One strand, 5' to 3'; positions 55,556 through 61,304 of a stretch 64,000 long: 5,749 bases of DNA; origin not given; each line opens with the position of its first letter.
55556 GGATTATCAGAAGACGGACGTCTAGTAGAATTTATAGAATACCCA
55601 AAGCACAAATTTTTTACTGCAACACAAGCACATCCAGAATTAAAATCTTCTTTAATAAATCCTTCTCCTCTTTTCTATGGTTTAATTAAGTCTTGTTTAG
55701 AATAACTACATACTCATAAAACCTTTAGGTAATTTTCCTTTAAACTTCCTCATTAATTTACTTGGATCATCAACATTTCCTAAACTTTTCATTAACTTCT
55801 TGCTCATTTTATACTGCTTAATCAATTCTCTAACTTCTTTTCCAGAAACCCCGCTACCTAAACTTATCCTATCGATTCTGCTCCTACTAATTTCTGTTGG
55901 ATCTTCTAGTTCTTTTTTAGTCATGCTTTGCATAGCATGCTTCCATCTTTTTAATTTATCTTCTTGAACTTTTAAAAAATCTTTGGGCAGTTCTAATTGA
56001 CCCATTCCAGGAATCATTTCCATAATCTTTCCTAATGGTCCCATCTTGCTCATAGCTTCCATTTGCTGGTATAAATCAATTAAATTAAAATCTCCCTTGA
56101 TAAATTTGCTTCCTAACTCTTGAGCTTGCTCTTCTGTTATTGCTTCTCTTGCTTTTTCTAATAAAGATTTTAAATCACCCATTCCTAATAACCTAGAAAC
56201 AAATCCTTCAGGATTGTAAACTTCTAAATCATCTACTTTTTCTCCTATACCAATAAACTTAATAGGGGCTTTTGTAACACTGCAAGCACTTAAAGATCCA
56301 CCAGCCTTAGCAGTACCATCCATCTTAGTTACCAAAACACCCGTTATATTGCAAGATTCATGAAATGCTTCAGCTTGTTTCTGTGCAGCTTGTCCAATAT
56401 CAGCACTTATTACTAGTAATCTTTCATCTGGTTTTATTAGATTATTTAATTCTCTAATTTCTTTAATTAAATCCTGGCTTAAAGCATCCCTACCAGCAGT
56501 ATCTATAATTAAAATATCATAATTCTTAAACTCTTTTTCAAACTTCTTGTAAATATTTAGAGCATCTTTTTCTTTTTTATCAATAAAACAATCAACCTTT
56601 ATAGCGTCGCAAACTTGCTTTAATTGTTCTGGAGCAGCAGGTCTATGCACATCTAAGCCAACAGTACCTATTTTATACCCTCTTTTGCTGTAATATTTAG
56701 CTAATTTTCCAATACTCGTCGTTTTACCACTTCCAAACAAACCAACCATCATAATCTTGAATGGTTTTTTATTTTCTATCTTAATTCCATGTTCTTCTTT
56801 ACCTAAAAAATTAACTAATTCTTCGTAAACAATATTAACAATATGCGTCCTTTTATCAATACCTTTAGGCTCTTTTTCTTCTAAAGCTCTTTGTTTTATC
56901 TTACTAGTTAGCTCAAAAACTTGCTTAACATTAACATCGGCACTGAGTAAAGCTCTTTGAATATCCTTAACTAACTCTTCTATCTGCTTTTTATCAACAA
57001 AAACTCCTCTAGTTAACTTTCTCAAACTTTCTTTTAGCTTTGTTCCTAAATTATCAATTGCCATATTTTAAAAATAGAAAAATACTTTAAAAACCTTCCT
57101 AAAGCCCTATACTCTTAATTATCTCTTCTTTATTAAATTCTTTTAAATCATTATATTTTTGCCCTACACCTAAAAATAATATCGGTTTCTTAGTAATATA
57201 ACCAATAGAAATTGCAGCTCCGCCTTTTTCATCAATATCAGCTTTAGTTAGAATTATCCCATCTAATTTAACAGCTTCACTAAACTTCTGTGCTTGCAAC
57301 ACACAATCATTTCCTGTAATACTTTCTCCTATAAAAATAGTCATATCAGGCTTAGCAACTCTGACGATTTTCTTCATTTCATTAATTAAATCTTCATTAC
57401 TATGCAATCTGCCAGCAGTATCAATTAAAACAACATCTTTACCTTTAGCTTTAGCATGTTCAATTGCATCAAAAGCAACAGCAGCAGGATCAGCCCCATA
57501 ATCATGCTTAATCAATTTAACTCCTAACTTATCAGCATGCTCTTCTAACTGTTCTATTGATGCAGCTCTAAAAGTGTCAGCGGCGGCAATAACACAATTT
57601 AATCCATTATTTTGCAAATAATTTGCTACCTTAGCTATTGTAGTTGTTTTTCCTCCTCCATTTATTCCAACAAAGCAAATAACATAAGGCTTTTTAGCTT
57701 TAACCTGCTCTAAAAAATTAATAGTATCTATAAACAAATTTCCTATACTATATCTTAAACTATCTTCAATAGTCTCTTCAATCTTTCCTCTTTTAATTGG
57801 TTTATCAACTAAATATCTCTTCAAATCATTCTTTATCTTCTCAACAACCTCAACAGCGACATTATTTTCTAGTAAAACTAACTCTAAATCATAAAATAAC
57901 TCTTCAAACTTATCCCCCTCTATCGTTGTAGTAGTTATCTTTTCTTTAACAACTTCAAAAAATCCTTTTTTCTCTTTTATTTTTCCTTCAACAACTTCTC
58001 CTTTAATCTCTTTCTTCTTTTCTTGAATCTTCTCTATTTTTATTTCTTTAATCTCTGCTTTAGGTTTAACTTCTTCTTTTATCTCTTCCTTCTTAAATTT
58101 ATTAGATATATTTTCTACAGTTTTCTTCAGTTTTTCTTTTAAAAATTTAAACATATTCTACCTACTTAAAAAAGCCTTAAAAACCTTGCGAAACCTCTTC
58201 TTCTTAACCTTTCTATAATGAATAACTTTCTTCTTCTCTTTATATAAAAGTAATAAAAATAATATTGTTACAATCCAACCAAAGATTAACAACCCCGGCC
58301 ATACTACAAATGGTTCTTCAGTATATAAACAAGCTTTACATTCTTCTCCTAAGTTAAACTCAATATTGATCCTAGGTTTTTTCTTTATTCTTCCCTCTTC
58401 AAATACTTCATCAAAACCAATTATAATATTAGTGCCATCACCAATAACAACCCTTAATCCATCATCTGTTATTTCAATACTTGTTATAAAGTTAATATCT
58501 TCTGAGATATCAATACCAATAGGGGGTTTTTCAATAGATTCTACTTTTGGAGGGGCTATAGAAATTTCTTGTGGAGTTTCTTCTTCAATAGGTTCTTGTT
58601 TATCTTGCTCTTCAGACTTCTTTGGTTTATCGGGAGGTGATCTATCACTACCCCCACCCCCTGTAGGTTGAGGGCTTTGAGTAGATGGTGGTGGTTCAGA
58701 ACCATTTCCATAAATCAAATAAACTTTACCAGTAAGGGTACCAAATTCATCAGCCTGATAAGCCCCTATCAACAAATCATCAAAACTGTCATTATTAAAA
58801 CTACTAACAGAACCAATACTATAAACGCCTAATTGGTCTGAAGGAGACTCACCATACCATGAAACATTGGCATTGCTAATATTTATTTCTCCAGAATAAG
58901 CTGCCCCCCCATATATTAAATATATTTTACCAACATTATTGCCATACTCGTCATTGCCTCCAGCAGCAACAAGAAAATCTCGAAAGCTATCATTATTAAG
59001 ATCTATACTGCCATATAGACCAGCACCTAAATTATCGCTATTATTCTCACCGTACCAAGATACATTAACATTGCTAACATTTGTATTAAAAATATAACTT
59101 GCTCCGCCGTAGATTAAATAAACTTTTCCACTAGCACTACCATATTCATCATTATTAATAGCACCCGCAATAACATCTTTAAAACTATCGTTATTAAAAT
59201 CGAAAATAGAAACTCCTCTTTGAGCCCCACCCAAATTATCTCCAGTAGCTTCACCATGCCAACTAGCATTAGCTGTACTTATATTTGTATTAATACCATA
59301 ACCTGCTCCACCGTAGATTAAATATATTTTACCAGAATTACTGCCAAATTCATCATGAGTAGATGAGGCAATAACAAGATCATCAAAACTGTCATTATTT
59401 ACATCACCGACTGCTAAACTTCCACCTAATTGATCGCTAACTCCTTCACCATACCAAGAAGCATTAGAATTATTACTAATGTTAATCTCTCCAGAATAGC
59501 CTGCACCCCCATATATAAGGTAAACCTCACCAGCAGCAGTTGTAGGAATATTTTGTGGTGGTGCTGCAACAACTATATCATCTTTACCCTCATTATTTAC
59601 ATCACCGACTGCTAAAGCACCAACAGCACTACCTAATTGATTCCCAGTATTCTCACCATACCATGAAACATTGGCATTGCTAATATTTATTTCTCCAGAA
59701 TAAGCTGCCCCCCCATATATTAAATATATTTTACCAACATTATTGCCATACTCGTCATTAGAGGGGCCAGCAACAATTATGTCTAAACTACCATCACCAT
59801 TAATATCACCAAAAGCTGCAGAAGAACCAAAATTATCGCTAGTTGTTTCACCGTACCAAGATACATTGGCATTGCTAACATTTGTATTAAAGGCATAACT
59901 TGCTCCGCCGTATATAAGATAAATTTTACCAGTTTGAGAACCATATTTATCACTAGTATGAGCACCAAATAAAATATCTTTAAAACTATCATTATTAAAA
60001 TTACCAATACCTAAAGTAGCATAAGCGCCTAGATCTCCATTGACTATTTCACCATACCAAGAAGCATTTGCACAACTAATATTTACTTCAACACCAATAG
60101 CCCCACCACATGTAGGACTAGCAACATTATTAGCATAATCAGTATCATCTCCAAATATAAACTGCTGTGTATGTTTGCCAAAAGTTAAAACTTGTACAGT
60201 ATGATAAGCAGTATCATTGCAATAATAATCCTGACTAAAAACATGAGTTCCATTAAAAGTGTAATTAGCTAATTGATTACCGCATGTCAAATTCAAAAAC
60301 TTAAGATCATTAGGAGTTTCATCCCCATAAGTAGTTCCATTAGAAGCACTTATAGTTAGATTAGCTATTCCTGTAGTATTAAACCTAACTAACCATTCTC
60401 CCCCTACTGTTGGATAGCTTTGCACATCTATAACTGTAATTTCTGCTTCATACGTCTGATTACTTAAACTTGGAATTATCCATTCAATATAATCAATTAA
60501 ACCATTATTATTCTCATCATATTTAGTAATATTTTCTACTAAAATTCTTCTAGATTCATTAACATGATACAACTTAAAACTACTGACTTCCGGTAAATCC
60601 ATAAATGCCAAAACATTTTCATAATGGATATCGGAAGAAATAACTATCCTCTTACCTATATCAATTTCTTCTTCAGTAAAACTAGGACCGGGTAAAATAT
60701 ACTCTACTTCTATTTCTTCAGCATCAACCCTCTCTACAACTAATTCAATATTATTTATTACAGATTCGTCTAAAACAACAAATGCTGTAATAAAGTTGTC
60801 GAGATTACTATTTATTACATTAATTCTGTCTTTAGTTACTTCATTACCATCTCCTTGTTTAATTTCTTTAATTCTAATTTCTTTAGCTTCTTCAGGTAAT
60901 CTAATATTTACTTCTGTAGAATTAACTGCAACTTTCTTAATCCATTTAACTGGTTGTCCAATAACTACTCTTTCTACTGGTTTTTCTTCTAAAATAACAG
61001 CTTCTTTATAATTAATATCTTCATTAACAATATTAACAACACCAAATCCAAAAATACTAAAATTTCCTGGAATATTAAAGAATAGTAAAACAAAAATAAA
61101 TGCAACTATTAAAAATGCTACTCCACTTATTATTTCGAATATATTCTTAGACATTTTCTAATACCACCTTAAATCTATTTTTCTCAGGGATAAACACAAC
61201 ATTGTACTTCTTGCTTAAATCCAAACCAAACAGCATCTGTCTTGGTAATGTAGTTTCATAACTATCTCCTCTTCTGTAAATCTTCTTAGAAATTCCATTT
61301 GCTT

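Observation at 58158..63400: Shared, unnamed stalk + CxxC + TM anchor module on two neighbouring giant surface proteins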

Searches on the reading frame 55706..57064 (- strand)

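Call 83: search_protein_families(library=ncbifam, proteins=[window:55706-57064:-], max_evalue=0.00001)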
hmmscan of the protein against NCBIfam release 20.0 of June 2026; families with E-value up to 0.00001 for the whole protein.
window:55706-57064:- (452 aa): 12 families
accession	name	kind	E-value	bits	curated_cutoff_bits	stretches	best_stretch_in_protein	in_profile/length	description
TIGR00959.1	ffh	equivalog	6.4e-127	423.9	473.2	1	4-426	2-427/428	signal recognition particle protein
TIGR01425.1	SRP54_euk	equivalog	5e-116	388.1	576.25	1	4-422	3-426/428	signal recognition particle protein SRP54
TIGR00064.1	ftsY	equivalog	9.1e-62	208.8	260.7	1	27-293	2-279/279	signal recognition particle-docking protein FtsY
TIGR03499.1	FlhF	equivalog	8.7e-17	62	174.15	1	9-191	119-286/286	flagellar biosynthesis GTPase FlhF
NF005230.0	PRK06731.1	equivalog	2.3e-15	56.6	553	1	68-277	53-261/281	flagellar biosynthesis regulator FlhF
NF009367.0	PRK12724.1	equivalog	2.5e-15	56.3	718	1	12-277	139-398/433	flagellar biosynthesis regulator FlhF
NF009368.0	PRK12726.1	equivalog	1.5e-13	50.7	832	1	104-279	209-383/407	flagellar biosynthesis regulator FlhF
NF011312.0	PRK14723.1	equivalog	2.1e-10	39.8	951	1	104-302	188-388/768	flagellar biosynthesis regulator FlhF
NF009366.0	PRK12723.1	equivalog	2.7e-10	39.9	585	1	81-294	152-369/388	flagellar biosynthesis regulator FlhF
NF011310.0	PRK14721.1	equivalog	6e-08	32.3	725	1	104-292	194-381/423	flagellar biosynthesis regulator FlhF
NF011056.0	PRK14489.1-1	equivalog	2.4e-07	30.2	379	1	45-141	149-243/363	bifunctional molybdenum cofactor guanylyltransferase MobA/molybdopterin-guanine dinucleotide biosynthesis adaptor protein MobB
NF011311.0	PRK14722.1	equivalog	3.6e-06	26.3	777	1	105-279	141-322/374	flagellar biosynthesis regulator FlhF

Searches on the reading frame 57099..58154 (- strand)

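Call 83: search_protein_families(library=ncbifam, proteins=[window:57099-58154:-], max_evalue=0.00001)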
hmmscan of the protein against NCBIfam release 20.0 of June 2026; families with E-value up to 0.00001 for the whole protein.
window:57099-58154:- (351 aa): 9 families
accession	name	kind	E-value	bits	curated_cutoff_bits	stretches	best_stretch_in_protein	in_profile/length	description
TIGR00064.1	ftsY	equivalog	1.4e-94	316.5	260.7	1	83-349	3-278/279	signal recognition particle-docking protein FtsY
TIGR00959.1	ffh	equivalog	7.5e-63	212.8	473.2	1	65-347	8-291/428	signal recognition particle protein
TIGR01425.1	SRP54_euk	equivalog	1.3e-51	175.8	576.25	1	73-348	16-292/428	signal recognition particle protein SRP54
NF009368.0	PRK12726.1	equivalog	8.5e-20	71.2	832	1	157-334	207-381/407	flagellar biosynthesis regulator FlhF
NF009367.0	PRK12724.1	equivalog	1.7e-19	70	718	1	8-333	86-397/433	flagellar biosynthesis regulator FlhF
TIGR03499.1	FlhF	equivalog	2.1e-19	70.6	174.15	1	15-248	72-286/286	flagellar biosynthesis GTPase FlhF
NF005230.0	PRK06731.1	equivalog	2.4e-14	53.2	553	1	148-334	78-261/281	flagellar biosynthesis regulator FlhF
NF011312.0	PRK14723.1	equivalog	2.8e-08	32.8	951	1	158-334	187-362/768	flagellar biosynthesis regulator FlhF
NF011310.0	PRK14721.1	equivalog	2.2e-07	30.5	725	1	111-346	150-378/423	flagellar biosynthesis regulator FlhF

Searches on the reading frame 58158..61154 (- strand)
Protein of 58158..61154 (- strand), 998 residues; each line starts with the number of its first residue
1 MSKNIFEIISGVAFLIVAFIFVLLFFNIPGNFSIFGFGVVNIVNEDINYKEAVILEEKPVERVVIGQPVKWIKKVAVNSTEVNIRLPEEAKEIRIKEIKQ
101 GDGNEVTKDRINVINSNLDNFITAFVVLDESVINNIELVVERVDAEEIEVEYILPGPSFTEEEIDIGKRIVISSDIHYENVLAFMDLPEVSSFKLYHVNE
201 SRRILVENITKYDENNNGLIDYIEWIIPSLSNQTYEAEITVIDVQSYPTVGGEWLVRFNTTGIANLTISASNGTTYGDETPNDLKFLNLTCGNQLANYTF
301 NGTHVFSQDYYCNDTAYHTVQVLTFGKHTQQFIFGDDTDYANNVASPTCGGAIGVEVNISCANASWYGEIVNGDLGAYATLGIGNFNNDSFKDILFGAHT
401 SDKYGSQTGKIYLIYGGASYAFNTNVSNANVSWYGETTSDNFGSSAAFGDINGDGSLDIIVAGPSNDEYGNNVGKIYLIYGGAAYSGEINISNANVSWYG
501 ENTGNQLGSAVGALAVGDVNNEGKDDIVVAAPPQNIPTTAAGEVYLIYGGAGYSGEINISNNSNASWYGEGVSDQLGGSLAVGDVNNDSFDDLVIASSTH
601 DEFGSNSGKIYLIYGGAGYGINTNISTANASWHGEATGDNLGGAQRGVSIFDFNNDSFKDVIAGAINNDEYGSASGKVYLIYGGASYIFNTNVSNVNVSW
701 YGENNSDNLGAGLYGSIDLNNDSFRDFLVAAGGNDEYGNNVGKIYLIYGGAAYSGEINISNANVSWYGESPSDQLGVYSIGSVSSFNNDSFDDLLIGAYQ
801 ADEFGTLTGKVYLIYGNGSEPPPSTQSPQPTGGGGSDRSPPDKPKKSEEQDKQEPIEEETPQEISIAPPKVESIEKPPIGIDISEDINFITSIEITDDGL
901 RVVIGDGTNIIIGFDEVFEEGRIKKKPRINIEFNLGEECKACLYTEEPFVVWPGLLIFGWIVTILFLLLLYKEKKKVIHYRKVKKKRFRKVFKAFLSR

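Call 8: search_protein_families(library=pfam, proteins=[window:58158-61154:-], max_evalue=0.1)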
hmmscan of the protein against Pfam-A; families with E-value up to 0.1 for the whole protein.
window:58158-61154:- (998 aa): 4 families
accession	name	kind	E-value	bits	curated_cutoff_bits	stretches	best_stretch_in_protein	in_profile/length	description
PF01839.29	FG-GAP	-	5.4e-36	122.4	22.1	6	442-478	1-36/37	FG-GAP repeat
PF13517.12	FG-GAP_3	-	1.4e-11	45.3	26.9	2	386-461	2-61/61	FG-GAP-like repeat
PF14312.12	FG-GAP_2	-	0.03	15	23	0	792-813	27-48/49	FG-GAP repeat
PF24891.1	DUF7742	-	0.095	13.3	27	0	791-819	27-55/87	Domain of unknown function (DUF7742)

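Call 9: search_protein_families(library=ncbifam, proteins=[window:58158-61154:-], max_evalue=0.1)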
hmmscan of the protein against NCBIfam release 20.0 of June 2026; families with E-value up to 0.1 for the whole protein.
window:58158-61154:- (998 aa): 1 family
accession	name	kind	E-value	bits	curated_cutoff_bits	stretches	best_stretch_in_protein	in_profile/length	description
NF047539.1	XAC2610_fam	domain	5.6e-06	26.8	35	0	448-479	3-33/89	XAC2610-related protein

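Call 16: find_encoding_contigs(protein=window:58158-61154:-, flank=10000, max_places=6)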
Protein window:58158-61154:- (998 aa): no gene with exactly this product is on record in the collection.
